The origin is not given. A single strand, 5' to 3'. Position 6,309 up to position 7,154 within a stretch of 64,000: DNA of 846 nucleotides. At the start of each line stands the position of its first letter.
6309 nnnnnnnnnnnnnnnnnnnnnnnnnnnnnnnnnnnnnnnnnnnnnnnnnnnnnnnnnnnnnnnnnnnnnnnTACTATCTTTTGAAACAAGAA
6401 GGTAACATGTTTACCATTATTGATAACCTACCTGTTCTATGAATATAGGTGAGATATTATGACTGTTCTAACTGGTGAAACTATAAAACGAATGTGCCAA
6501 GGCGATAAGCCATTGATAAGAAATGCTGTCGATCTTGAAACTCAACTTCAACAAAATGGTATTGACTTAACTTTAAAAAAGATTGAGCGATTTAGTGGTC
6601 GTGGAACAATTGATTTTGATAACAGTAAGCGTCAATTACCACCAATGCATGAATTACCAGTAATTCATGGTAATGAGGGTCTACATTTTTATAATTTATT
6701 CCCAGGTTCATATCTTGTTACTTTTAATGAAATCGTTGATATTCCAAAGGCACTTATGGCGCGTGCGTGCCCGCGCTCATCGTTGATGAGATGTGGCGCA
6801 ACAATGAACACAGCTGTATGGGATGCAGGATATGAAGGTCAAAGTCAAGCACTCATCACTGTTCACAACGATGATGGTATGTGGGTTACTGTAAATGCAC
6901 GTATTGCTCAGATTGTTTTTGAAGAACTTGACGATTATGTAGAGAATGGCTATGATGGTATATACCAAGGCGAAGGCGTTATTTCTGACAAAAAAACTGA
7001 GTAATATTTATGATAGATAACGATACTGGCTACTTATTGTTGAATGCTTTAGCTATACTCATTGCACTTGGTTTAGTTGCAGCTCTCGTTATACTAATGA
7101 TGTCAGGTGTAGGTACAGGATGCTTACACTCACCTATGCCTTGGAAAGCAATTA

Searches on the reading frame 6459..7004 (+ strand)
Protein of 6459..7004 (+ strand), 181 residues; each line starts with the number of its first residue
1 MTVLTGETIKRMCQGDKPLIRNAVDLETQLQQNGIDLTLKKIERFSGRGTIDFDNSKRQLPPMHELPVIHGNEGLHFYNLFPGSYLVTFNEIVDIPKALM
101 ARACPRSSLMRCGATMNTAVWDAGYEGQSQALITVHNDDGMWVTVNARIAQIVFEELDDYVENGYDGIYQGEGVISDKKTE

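Call 4: search_protein_families(library=pfam, proteins=[window:6459-7004:+], max_evalue=0.01)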
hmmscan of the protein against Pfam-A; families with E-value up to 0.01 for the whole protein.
window:6459-7004:+ (181 aa): 2 families
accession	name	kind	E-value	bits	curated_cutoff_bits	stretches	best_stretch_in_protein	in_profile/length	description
PF22769.1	DCD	-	4.1e-23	82.6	27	1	3-157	1-153/153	dCTP deaminase-like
PF00692.24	dUTPase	-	4.8e-10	39.8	22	1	84-159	31-106/129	dUTPase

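Call 7: search_protein_families(library=phrogs, proteins=[window:6459-7004:+], max_evalue=0.001)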
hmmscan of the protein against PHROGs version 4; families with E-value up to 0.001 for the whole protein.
window:6459-7004:+ (181 aa): 1 family
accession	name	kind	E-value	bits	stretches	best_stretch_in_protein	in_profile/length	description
phrog_1663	-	DNA, RNA and nucleotide metabolism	4.6e-18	66.4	1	1-172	49-210/303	dCTP deaminase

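Call 11: search_solved_structures(query=window:6459-7004:+, max_evalue=0.01, show_alignments=2)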
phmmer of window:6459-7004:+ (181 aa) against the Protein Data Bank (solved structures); distinct sequences matched with E-value up to 0.01: 15.
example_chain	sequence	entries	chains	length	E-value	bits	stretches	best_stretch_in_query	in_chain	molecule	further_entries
9w59_A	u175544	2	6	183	2.5e-48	167.3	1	1-173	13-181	Probable deoxyuridine 5'-triphosphate nucleotidohydrolase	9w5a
2hxd_A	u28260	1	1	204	1.4e-05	28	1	80-166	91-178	dCTP deaminase, dUMP-forming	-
3gf0_A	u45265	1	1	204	2.4e-05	27.3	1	80-166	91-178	dCTP deaminase, dUMP-forming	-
1ogh_A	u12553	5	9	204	2.8e-05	27.1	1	80-166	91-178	BIFUNCTIONAL DEAMINASE/DIPHOSPHATASE | dCTP deaminase, dUMP-forming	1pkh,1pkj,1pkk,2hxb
8y1w_A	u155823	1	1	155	0.00022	24.2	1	87-173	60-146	dCTP deaminase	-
9ln0_A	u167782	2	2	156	0.00048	23.1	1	87-175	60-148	dCTP deaminase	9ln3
4oop_A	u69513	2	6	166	0.00078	22.4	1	84-172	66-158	Deoxyuridine 5'-triphosphate nucleotidohydrolase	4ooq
2pc5_A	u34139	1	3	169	0.00081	22.3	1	84-172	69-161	DUTP pyrophosphatase-like protein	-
5vjy_A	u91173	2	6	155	0.0017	21.3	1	83-162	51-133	dUTP pyrophosphatase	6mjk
4xjc_A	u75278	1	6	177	0.0018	21.2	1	80-169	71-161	Deoxycytidine triphosphate deaminase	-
3lqw_A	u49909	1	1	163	0.0029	20.5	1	84-157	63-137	Deoxyuridine 5'-triphosphate nucleotidohydrolase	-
2yzj_A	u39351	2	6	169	0.0039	20.1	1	85-172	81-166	167aa long hypothetical dUTPase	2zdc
2okb_A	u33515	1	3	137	0.004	20.1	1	74-157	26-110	Deoxyuridine 5'-triphosphate nucleotidohydrolase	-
2okd_A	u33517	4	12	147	0.0044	19.9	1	74-157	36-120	Deoxyuridine 5'-triphosphate nucleotidohydrolase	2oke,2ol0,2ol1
5f9k_A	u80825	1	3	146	0.006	19.5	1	91-157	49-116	Deoxyuridine 5'-triphosphate nucleotidohydrolase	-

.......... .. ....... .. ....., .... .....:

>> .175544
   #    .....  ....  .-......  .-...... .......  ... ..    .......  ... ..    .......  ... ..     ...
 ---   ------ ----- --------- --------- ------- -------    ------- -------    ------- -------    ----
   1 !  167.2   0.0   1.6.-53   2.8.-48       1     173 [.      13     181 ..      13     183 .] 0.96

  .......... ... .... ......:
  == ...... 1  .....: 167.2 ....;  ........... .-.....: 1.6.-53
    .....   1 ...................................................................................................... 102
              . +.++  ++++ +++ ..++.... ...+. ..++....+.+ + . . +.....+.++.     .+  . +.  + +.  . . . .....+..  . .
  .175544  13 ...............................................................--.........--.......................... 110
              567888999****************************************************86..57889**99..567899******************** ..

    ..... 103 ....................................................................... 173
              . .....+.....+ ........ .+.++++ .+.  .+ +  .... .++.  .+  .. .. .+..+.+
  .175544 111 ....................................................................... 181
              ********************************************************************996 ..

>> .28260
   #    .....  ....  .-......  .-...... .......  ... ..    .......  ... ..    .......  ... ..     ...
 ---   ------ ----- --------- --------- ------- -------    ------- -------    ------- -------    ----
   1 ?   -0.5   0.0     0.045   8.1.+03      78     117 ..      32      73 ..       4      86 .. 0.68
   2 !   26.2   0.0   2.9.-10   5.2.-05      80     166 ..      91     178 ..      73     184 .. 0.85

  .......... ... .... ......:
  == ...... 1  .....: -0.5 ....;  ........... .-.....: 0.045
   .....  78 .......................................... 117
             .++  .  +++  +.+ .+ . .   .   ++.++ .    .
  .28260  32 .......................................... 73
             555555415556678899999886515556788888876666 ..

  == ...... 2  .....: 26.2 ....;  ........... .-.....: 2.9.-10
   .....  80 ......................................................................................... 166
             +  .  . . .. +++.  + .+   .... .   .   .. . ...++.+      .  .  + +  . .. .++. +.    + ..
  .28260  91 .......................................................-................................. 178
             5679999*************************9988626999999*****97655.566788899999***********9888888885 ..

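Call 12: search_protein_families(library=ncbifam, proteins=[window:6459-7004:+], max_evalue=0.01)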
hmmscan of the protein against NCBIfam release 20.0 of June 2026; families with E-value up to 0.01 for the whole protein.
window:6459-7004:+ (181 aa): 4 families
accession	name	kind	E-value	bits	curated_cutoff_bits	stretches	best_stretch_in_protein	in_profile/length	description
NF002598.0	PRK02253.1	equivalog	1.7e-53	180.5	130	1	4-174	3-166/167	deoxyuridine 5'-triphosphate nucleotidohydrolase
TIGR02274.1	dCTP_deam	equivalog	9.9e-18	64.5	92.8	1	4-172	2-172/180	dCTP deaminase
TIGR00576.1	dut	superfamily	3.8e-06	26.7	102.55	1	85-159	41-118/143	dUTP diphosphatase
NF001862.0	PRK00601.1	equivalog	0.00035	20.2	103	1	91-157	54-123/150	dUTP diphosphatase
